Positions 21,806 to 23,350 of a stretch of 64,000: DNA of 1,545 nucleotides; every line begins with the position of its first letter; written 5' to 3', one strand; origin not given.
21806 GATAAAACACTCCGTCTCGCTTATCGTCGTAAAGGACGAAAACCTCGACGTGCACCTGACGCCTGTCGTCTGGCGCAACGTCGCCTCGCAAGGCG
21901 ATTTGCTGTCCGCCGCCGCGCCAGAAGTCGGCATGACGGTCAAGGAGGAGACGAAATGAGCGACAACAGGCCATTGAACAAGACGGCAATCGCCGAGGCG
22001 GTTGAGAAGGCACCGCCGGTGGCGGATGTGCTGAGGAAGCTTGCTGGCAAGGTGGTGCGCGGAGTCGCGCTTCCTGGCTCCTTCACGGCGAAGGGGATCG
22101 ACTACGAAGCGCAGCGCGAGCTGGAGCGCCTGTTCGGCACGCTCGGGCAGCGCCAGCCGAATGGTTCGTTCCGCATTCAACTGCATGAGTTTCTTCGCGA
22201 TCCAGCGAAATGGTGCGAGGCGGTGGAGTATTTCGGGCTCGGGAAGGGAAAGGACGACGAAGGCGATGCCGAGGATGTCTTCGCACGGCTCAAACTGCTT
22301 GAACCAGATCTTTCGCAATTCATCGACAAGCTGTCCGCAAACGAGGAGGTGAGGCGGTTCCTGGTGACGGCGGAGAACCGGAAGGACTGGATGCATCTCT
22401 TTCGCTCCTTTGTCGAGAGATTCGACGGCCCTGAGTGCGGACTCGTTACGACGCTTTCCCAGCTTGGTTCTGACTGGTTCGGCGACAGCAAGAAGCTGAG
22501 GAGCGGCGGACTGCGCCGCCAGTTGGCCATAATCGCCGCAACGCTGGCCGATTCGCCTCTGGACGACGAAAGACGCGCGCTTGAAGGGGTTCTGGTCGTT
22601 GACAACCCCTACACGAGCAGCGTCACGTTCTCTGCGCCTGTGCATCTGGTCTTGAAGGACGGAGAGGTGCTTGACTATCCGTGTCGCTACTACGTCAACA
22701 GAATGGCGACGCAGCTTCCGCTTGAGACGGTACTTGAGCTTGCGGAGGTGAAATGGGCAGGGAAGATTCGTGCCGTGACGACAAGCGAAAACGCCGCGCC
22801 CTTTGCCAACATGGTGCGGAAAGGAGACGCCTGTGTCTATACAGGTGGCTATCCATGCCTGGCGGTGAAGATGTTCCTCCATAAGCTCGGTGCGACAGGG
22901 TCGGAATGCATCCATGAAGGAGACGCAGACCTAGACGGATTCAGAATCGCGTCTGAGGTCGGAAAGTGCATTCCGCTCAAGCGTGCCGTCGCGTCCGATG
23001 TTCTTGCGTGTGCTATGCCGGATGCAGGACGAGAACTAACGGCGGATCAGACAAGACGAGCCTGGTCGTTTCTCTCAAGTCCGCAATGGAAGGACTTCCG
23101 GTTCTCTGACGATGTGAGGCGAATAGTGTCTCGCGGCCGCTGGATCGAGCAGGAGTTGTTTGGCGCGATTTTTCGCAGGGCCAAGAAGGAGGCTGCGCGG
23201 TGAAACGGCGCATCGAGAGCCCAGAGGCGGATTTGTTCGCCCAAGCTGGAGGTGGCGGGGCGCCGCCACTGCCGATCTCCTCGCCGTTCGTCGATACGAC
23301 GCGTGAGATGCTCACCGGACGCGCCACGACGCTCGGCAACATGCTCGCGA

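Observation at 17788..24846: Wadjet-like SMC/Toprim four-gene system in a permuted B-C-D-A order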

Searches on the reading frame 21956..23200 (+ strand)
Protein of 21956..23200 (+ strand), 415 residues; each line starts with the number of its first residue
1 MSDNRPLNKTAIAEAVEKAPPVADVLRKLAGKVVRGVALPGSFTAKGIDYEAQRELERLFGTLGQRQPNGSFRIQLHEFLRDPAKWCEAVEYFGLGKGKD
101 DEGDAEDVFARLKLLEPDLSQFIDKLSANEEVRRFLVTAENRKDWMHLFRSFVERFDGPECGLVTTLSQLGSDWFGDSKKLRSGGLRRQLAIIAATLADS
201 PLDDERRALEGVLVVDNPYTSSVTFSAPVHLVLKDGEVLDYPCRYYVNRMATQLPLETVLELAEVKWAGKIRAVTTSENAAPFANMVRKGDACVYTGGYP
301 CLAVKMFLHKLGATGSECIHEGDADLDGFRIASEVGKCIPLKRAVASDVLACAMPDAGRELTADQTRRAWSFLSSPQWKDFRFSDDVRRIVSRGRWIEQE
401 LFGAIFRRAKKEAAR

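Call 3: search_protein_families(library=pfam, proteins=[window:21956-23200:+], max_evalue=0.01)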
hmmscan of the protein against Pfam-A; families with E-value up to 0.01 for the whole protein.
window:21956-23200:+ (415 aa): 2 families
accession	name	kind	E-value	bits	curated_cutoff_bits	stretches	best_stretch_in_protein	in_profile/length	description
PF09664.16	DUF2399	-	6e-07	29.8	23.4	1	254-336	3-88/152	Protein of unknown function C-terminus (DUF2399)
PF09983.15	JetD_C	-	2e-06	27.7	22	1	268-401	37-169/179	Wadjet protein JetD, C-terminal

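Call 4: search_protein_families(library=padloc, proteins=[window:21956-23200:+], max_evalue=0.01)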
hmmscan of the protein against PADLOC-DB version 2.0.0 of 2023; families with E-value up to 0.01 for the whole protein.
window:21956-23200:+ (415 aa): 8 families
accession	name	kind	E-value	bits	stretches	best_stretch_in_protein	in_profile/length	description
PDLC00533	JetD1|JetD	-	1.2e-16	58.8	1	173-402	179-405/409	DUF2220; DUF3322; DUF2399 domain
PDLC00557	JetD2|JetD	-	1.4e-10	39.2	1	15-336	10-349/423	DUF2220; DUF3322; DUF2399 domain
PDLC00529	JetD1|JetD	-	1.6e-08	32.1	1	104-340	104-327/394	DUF2220; DUF3322; DUF2399 domain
PDLC00521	JetD1|JetD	-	4.7e-07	27.3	1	263-339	243-327/395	DUF2220; DUF3322; DUF2399 domain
PDLC00526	JetD1|JetD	-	1.4e-06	25.7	1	252-334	249-331/407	DUF2220; DUF3322; DUF2399 domain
PDLC00556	JetD2|JetD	-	1.4e-06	25.7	1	246-334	264-353/430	DUF2220; DUF3322; DUF2399 domain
PDLC00524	JetD1|JetD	-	1e-05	22.8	1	219-331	206-318/387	DUF2220; DUF3322; DUF2399 domain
PDLC00528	JetD1|JetD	-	0.00076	16.7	1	171-333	174-336/418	DUF2220; DUF3322; DUF2399 domain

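Call 5: search_protein_families(library=ncbifam, proteins=[window:21956-23200:+], max_evalue=0.01)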
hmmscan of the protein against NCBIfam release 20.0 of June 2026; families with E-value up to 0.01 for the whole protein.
window:21956-23200:+ (415 aa): 1 family
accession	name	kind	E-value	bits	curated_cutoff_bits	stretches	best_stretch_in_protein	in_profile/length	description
TIGR02679.1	TIGR02679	hypoth_equivalog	1.4e-06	27.7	196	1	251-337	228-317/382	TIGR02679 family protein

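Call 29: search_solved_structures(query=window:21956-23200:+, max_evalue=1, show_alignments=2)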
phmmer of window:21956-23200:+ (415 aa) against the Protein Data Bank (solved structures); distinct sequences matched with E-value up to 1: 0.

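Call 56: search_solved_structures(query=A3, max_evalue=1, show_alignments=2)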
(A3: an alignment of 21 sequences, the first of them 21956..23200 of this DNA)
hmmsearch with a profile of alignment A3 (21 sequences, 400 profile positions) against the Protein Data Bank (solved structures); distinct sequences matched with E-value up to 1: 2.
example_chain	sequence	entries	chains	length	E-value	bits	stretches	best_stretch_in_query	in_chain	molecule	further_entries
8b7f_A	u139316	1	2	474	0.25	13.6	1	313-340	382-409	Ubiquitin-like protein SMT3,MksG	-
8bl4_v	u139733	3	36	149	0.54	12.5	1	116-193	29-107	Phage tail protein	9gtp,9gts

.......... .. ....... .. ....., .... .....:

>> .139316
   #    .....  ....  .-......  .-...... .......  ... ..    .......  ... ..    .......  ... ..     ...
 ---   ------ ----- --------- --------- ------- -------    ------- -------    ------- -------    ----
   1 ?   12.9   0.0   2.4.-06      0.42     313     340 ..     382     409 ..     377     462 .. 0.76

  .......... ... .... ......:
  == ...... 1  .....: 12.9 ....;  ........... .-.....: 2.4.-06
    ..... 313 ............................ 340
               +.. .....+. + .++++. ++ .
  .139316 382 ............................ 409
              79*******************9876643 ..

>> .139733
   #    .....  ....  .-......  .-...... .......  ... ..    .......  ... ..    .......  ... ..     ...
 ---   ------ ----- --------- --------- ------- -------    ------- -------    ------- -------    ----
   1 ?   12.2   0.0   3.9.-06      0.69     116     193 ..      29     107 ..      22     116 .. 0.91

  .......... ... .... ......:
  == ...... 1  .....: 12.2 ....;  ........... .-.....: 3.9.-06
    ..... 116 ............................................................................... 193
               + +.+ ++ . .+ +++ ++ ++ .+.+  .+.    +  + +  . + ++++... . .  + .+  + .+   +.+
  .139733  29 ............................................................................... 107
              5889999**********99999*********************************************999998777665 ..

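Call 57: search_protein_families(library=padloc, alignment_id=A3, max_evalue=0.001)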
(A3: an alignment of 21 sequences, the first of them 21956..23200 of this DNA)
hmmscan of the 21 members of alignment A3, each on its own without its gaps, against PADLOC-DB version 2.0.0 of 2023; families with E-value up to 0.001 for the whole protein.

A. member 1, window:21956-23200:+ (415 aa): 8 families
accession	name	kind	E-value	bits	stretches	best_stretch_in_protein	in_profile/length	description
PDLC00533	JetD1|JetD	-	1.2e-16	58.8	1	173-402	179-405/409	DUF2220; DUF3322; DUF2399 domain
PDLC00557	JetD2|JetD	-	1.4e-10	39.2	1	15-336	10-349/423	DUF2220; DUF3322; DUF2399 domain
PDLC00529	JetD1|JetD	-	1.6e-08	32.1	1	104-340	104-327/394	DUF2220; DUF3322; DUF2399 domain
PDLC00521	JetD1|JetD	-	4.7e-07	27.3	1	263-339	243-327/395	DUF2220; DUF3322; DUF2399 domain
PDLC00526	JetD1|JetD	-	1.4e-06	25.7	1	252-334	249-331/407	DUF2220; DUF3322; DUF2399 domain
PDLC00556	JetD2|JetD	-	1.4e-06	25.7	1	246-334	264-353/430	DUF2220; DUF3322; DUF2399 domain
PDLC00524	JetD1|JetD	-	1e-05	22.8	1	219-331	206-318/387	DUF2220; DUF3322; DUF2399 domain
PDLC00528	JetD1|JetD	-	0.00076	16.7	1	171-333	174-336/418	DUF2220; DUF3322; DUF2399 domain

B. families by the number of members that match (of 21 scanned): 9 families
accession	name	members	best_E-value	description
PDLC00533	JetD1|JetD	21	2e-19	DUF2220; DUF3322; DUF2399 domain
PDLC00557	JetD2|JetD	21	5.2e-19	DUF2220; DUF3322; DUF2399 domain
PDLC00521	JetD1|JetD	21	1.3e-14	DUF2220; DUF3322; DUF2399 domain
PDLC00556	JetD2|JetD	21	3.8e-13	DUF2220; DUF3322; DUF2399 domain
PDLC00529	JetD1|JetD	20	4.6e-13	DUF2220; DUF3322; DUF2399 domain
PDLC00526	JetD1|JetD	19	1.5e-11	DUF2220; DUF3322; DUF2399 domain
PDLC00528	JetD1|JetD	12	1.3e-07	DUF2220; DUF3322; DUF2399 domain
PDLC00524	JetD1|JetD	7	3.5e-07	DUF2220; DUF3322; DUF2399 domain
PDLC00530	JetD1|JetD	1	0.00029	DUF2220; DUF3322; DUF2399 domain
